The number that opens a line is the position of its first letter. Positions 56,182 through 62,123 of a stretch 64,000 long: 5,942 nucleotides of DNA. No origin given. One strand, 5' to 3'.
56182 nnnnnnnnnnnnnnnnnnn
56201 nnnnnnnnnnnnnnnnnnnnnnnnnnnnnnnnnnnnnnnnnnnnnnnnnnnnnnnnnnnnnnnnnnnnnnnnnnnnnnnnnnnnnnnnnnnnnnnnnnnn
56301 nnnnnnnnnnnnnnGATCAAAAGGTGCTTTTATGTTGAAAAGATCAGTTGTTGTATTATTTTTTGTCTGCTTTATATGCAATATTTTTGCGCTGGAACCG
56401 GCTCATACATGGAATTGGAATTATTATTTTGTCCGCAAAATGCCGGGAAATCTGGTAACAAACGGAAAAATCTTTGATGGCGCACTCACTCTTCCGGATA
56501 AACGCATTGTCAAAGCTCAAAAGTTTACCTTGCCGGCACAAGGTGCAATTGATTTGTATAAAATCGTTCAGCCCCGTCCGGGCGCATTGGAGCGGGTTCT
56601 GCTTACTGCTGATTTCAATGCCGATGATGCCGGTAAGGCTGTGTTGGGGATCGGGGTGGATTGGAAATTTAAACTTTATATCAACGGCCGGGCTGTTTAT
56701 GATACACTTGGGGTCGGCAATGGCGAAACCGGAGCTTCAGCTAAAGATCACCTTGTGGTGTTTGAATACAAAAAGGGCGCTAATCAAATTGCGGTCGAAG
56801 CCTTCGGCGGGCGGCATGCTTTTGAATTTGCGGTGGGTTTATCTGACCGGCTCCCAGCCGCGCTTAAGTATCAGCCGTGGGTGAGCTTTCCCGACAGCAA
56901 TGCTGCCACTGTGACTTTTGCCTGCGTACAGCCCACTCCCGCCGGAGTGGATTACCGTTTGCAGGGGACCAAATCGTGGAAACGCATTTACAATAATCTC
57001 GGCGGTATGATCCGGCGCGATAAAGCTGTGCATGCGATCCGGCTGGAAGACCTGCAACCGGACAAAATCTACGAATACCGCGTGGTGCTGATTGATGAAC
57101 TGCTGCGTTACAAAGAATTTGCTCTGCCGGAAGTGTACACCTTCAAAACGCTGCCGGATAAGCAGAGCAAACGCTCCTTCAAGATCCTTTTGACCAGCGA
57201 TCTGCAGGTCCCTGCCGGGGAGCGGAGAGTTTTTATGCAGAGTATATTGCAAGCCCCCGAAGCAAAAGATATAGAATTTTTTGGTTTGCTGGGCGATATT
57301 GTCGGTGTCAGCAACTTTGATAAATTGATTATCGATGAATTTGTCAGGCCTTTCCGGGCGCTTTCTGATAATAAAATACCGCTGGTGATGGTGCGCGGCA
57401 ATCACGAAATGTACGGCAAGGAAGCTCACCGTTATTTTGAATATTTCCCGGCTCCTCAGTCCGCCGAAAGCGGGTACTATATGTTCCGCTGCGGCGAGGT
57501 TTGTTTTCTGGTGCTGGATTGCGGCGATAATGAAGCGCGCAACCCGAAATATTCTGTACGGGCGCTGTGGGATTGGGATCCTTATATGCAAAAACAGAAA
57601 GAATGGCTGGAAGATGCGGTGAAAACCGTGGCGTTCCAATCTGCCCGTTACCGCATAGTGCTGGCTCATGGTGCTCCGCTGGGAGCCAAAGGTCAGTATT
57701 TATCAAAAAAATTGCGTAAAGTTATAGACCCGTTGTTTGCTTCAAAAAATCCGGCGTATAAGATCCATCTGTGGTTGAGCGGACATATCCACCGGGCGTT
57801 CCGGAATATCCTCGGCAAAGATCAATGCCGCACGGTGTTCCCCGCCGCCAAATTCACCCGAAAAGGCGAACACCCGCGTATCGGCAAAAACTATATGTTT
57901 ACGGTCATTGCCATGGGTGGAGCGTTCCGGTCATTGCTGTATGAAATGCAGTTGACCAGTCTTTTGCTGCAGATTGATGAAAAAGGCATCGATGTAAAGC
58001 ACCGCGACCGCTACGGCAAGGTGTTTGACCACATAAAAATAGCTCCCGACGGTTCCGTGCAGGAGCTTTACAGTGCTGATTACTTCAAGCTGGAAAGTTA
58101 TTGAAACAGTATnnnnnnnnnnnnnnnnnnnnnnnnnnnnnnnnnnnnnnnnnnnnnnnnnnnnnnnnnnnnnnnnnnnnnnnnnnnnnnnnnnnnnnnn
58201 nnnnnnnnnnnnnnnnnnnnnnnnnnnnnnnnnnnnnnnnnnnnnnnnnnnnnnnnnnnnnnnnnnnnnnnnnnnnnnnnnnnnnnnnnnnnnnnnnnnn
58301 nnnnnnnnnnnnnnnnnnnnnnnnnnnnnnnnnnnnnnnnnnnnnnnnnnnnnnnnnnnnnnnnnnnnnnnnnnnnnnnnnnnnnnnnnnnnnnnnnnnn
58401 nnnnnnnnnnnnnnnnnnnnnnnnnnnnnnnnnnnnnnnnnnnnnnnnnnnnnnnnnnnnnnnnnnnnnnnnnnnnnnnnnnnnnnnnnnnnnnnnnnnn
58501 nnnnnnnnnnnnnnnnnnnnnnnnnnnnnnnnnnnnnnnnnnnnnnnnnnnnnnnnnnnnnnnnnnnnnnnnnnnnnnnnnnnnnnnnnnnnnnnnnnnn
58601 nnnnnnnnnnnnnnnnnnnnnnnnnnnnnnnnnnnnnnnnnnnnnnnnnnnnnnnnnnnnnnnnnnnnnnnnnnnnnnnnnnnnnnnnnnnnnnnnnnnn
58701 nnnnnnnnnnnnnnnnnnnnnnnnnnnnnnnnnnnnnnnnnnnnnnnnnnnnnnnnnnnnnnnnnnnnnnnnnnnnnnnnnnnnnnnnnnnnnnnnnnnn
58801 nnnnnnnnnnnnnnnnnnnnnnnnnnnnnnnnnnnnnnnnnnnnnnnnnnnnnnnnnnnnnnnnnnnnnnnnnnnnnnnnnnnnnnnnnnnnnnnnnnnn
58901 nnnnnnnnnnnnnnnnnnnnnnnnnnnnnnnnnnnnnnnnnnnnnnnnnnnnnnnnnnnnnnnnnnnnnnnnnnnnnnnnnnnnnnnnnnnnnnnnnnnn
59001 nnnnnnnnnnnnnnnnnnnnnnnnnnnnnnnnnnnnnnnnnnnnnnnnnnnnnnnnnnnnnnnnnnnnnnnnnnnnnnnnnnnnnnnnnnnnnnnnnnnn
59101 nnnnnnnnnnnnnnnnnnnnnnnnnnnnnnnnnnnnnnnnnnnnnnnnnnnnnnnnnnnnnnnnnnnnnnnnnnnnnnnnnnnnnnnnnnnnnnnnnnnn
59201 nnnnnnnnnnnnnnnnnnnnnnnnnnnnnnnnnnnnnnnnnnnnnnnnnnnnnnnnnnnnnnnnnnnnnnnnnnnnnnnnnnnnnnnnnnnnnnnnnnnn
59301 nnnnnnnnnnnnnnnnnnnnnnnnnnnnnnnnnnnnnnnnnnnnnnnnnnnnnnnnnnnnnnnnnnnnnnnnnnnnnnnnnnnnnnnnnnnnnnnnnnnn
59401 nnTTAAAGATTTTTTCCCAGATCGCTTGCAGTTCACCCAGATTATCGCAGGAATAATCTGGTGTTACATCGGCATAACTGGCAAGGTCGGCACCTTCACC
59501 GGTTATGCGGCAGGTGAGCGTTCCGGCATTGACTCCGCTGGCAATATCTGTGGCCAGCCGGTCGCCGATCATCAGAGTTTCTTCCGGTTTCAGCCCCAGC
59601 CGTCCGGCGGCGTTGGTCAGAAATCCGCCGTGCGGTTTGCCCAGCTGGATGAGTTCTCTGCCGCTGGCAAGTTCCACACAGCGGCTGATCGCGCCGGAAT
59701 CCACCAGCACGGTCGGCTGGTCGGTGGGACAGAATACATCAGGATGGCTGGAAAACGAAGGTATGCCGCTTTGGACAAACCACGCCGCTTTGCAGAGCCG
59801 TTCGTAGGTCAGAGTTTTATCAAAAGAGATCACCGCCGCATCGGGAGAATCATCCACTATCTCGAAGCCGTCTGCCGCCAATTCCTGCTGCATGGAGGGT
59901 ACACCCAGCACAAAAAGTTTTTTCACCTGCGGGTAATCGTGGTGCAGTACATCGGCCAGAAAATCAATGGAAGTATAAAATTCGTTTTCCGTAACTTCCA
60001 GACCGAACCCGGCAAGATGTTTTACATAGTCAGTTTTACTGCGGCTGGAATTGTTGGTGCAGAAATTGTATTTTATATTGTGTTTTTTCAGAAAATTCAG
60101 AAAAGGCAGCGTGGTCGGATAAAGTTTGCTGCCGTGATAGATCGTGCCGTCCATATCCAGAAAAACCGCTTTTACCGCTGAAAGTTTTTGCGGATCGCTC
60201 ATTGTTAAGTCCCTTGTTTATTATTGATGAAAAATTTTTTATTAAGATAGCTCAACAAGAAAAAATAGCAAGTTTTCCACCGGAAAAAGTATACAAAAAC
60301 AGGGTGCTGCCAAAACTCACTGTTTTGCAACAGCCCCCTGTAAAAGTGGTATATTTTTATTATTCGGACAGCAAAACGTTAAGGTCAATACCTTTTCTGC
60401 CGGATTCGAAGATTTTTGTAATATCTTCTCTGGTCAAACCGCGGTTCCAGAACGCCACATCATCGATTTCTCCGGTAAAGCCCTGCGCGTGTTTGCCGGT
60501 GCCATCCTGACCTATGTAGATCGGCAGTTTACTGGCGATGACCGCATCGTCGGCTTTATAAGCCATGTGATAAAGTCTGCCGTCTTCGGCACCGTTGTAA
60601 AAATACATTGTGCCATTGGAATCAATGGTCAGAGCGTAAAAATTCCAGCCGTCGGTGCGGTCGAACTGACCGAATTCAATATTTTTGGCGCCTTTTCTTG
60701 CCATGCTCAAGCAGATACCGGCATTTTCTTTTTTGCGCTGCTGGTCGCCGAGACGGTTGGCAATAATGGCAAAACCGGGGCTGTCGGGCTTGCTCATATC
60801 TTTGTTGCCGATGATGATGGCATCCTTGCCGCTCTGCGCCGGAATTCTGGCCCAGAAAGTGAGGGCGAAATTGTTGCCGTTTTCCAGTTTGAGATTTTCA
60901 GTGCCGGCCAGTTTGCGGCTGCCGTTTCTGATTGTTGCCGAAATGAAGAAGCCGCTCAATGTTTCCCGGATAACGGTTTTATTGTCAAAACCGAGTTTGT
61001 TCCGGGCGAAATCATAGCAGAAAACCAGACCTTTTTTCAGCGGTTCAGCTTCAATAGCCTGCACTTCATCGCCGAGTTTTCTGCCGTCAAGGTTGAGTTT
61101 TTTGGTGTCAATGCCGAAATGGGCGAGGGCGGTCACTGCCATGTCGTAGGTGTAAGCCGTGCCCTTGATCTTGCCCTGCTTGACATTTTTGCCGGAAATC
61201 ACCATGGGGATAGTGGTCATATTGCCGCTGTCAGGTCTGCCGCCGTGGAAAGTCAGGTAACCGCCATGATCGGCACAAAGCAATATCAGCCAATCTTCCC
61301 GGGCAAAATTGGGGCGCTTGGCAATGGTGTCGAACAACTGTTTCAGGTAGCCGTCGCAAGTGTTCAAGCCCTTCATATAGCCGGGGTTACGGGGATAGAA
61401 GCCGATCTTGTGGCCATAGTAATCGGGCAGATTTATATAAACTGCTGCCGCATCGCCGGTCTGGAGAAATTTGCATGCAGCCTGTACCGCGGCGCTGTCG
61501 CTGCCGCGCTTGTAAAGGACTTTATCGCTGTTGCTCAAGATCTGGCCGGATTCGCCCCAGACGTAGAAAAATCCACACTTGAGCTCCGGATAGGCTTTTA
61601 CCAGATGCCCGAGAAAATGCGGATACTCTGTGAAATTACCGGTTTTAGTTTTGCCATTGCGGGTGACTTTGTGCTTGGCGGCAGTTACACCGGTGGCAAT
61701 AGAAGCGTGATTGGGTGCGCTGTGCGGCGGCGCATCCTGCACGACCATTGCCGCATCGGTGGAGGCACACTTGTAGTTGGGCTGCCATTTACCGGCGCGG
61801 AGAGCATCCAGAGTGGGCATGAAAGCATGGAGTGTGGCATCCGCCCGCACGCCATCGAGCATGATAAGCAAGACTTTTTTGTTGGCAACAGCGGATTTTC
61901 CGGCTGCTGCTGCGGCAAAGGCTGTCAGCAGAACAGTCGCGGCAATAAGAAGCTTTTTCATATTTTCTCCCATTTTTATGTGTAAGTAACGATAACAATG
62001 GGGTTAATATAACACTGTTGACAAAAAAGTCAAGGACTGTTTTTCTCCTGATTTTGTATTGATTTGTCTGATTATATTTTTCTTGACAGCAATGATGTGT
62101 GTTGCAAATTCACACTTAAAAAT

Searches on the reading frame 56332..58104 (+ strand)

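Call 54: search_protein_families(library=pfam, proteins=[window:56332-58104:+], max_evalue=0.001)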
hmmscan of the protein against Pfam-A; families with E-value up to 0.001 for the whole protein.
window:56332-58104:+ (590 aa): 2 families
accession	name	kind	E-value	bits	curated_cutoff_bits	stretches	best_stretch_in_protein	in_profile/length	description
PF00149.33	Metallophos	-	9.8e-14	52.7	21.5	1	283-488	1-190/191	Calcineurin-like phosphoesterase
PF16656.11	Pur_ac_phosph_N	-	9e-05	23.4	30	1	185-273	7-93/93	Purple acid Phosphatase, N-terminal domain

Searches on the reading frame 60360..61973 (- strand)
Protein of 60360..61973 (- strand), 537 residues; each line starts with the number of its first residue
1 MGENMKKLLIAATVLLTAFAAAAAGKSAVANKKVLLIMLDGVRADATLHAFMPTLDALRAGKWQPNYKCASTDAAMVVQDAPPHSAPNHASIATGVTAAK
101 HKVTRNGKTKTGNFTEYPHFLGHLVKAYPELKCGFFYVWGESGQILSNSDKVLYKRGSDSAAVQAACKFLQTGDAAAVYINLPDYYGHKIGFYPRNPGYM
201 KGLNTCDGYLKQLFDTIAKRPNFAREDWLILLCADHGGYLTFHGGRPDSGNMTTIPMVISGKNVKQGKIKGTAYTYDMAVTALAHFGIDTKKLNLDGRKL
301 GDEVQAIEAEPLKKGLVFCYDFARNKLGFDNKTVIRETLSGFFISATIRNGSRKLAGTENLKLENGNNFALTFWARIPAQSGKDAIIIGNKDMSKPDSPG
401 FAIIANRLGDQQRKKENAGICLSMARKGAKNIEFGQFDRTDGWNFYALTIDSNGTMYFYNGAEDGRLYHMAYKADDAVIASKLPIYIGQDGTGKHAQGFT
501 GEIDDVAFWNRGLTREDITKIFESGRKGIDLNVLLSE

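Call 54: search_protein_families(library=pfam, proteins=[window:60360-61973:-], max_evalue=0.001)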
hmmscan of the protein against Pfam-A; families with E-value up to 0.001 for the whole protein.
window:60360-61973:- (537 aa): 4 families
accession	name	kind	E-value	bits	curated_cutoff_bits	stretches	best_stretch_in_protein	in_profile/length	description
PF01663.27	Phosphodiest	-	7.7e-16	59.1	23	2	34-109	1-68/342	Type I phosphodiesterase / nucleotide pyrophosphatase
PF13385.13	Laminin_G_3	-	7.2e-14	52.6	27.6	1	360-518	11-150/151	Concanavalin A-like lectin/glucanases superfamily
PF01676.23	Metalloenzyme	-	6.2e-06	26.3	24.3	1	142-287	110-249/252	Metalloenzyme superfamily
PF00354.24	Pentaxin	-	0.00025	21.2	25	1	464-534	104-177/194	Pentaxin family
